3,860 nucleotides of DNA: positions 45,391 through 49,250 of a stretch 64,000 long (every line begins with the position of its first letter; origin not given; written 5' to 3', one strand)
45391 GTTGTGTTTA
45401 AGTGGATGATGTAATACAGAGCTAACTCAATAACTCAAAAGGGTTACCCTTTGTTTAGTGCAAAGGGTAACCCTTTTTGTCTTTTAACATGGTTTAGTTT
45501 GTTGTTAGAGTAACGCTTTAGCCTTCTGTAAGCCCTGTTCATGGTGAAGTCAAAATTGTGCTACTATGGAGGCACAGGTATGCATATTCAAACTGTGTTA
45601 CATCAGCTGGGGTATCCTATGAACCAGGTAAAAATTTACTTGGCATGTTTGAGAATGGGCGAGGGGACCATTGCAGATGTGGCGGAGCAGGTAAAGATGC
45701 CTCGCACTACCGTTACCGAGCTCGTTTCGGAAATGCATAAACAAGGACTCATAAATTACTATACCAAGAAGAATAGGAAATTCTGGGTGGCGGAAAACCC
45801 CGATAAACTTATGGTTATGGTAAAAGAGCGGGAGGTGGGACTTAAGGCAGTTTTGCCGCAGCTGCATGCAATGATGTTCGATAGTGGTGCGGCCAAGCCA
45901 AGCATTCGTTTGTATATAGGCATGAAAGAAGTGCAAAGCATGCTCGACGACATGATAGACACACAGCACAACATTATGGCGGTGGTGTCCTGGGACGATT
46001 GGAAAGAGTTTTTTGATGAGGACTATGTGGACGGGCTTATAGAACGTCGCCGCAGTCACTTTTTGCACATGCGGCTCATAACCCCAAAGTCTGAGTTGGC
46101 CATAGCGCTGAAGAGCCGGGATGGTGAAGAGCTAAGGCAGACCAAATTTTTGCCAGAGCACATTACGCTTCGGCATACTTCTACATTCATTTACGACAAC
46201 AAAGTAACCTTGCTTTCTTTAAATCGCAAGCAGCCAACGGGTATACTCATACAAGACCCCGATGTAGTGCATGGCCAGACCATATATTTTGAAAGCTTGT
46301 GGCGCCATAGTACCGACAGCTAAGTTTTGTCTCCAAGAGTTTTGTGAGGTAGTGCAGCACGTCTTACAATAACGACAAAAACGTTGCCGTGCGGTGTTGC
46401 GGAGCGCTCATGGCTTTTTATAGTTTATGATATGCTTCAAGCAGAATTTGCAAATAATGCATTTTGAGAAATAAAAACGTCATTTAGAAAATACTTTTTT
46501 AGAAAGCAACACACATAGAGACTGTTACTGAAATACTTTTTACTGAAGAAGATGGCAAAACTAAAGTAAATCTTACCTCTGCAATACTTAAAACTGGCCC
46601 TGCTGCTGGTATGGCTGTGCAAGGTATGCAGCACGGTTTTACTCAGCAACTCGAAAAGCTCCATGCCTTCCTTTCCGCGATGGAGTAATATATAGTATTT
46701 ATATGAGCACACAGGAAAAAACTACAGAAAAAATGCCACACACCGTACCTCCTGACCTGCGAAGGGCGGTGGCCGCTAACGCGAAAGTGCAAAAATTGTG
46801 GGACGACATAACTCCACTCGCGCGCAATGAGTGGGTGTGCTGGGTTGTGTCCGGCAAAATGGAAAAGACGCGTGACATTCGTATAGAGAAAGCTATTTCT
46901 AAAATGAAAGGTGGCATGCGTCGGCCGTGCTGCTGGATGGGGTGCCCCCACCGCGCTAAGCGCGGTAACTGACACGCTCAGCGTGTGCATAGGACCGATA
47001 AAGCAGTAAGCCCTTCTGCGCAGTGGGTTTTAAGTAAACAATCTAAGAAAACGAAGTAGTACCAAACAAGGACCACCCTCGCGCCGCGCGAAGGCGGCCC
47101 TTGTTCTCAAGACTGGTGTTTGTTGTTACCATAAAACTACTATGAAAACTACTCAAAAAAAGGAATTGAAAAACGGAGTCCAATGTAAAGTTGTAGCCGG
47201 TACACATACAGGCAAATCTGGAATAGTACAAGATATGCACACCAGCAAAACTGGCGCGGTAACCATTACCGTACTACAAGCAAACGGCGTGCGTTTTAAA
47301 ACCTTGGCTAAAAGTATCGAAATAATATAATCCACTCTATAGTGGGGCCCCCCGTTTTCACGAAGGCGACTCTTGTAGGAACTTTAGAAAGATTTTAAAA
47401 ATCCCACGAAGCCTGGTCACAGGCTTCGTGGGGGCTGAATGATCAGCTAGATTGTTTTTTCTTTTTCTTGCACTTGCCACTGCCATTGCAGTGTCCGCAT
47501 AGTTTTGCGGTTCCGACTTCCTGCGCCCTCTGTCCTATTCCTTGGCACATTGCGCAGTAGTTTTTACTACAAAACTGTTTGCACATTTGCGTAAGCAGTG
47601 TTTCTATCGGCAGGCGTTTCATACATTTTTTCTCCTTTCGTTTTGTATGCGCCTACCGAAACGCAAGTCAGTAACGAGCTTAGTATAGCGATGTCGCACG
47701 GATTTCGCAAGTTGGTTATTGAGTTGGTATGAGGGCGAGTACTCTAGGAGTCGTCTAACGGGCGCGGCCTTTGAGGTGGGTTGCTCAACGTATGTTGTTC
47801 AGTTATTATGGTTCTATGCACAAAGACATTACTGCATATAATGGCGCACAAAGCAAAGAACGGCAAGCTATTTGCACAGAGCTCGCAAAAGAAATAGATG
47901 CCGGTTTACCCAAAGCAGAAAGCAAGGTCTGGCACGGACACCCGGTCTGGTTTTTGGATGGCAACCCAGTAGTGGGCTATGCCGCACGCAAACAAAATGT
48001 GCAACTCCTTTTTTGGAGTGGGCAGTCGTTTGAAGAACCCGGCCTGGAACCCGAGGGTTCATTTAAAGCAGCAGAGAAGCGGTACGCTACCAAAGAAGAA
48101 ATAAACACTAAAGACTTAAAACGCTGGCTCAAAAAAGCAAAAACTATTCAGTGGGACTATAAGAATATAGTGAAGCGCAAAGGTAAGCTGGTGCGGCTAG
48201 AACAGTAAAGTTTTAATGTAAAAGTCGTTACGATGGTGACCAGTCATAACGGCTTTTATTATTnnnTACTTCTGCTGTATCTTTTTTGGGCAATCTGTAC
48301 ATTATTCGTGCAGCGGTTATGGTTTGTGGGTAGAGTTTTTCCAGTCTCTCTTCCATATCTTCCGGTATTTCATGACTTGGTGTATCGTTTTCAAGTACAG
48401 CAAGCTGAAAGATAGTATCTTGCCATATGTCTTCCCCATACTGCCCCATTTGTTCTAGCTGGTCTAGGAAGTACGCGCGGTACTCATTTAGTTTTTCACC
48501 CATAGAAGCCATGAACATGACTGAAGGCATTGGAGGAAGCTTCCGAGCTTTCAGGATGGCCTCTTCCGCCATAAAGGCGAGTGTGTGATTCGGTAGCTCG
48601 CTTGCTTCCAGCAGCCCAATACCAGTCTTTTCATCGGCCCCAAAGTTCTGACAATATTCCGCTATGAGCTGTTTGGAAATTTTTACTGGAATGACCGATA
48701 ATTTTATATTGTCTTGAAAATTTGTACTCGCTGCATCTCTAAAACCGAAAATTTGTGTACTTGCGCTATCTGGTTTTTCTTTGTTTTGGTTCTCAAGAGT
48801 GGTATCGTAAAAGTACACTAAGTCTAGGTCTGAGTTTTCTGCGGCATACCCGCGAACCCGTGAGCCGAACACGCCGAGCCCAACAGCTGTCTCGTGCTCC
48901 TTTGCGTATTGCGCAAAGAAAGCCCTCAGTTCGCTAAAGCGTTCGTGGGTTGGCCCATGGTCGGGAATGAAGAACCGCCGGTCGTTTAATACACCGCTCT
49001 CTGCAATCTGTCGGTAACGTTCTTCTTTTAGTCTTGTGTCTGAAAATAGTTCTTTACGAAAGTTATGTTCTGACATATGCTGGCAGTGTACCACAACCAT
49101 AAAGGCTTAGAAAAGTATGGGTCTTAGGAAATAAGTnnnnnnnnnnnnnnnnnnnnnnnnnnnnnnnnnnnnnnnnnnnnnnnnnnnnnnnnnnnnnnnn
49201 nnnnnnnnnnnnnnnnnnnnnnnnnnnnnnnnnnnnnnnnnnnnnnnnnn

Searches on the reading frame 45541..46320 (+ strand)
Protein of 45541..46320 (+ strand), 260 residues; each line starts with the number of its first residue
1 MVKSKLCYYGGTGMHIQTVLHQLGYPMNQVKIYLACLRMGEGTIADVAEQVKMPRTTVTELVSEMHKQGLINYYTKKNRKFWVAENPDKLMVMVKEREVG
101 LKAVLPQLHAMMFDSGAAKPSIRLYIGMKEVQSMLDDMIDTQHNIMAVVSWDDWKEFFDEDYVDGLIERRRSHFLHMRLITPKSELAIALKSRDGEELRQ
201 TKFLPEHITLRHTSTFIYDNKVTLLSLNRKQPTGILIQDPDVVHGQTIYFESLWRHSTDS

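Call 6: search_protein_families(library=padloc, proteins=[window:45541-46320:+], max_evalue=10)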
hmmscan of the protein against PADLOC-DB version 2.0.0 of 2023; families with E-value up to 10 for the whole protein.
window:45541-46320:+ (260 aa): 11 families
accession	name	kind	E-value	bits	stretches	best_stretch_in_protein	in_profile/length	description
PDLC01268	CasR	-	1.8e-06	26.1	2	31-79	128-173/179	"CAS-I,CAS-II,CAS-III,CAS-IV,CAS-V,CAS-VI; associated_signaling"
PDLC01848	CARF3--CARF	-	0.00026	18.7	1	28-73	136-181/197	-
PDLC01858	CARF3--CARF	-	0.0006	17.8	1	37-89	153-202/204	-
PDLC01879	CARF3--CARF_TM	-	0.00069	17.3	1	36-79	164-206/222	-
PDLC01434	CasR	-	0.0032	15.4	1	27-80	128-179/191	"CAS-I,CAS-II,CAS-III,CAS-IV,CAS-V,CAS-VI; associated_signaling"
PDLC01860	CARF3--CARF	-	0.0064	14.6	1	34-87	150-203/210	-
PDLC01438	Csa3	-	0.01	13.9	1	28-91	149-210/305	"CAS-I,CAS-II,CAS-III,CAS-IV,CAS-V,CAS-VI; associated_signaling"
PDLC02386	pAgo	-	0.016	11.6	1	51-107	189-245/697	-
PDLC01044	Csa3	-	0.029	12.3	1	27-77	136-182/194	Type I-A associated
PDLC01850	CARF3--CARF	-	0.033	12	1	27-78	145-196/209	-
PDLC01857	CARF3--CARF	-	0.039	11.6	1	39-87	141-189/201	-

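Call 7: search_protein_families(library=pfam, proteins=[window:45541-46320:+], max_evalue=0.01)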
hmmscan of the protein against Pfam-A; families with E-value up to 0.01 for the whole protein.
window:45541-46320:+ (260 aa): 7 families
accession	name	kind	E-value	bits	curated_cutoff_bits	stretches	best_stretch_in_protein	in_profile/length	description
PF01978.25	TrmB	-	1.5e-07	31.6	25.6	1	23-79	4-60/68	Sugar-specific transcriptional regulator TrmB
PF09339.16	HTH_IclR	-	0.00051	20.2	22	1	40-71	17-48/52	IclR helix-turn-helix domain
PF13545.12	HTH_Crp_2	-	0.0021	18.4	27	1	45-90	26-67/70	Crp-like helix-turn-helix domain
PF12802.13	MarR_2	-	0.003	18.1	27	0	40-71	18-50/61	MarR family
PF01325.25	Fe_dep_repress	-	0.0031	18.1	26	1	45-77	26-58/60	Iron dependent repressor, N-terminal DNA binding domain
PF13412.12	HTH_24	-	0.0049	16.9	21.9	1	43-71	19-47/48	Winged helix-turn-helix DNA-binding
PF24270.1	HTH_Cmi2_C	-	0.0077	16.9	27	0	34-73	81-120/125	Cmi2, C-terminal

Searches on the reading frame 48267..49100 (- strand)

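Call 108: search_protein_families(library=padloc, proteins=[window:48267-49100:-], max_evalue=0.001)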
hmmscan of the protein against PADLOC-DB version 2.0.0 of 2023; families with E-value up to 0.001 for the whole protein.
window:48267-49100:- (278 aa): 3 families
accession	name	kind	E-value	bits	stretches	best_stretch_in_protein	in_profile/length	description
PDLC04904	PDC-S09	-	1.2e-05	23.4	1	54-99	8-52/104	-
PDLC04902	PDC-S09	-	7.7e-05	20.9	1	71-99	20-48/97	-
PDLC04907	PDC-S09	-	0.00018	19.6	1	58-100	14-55/114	-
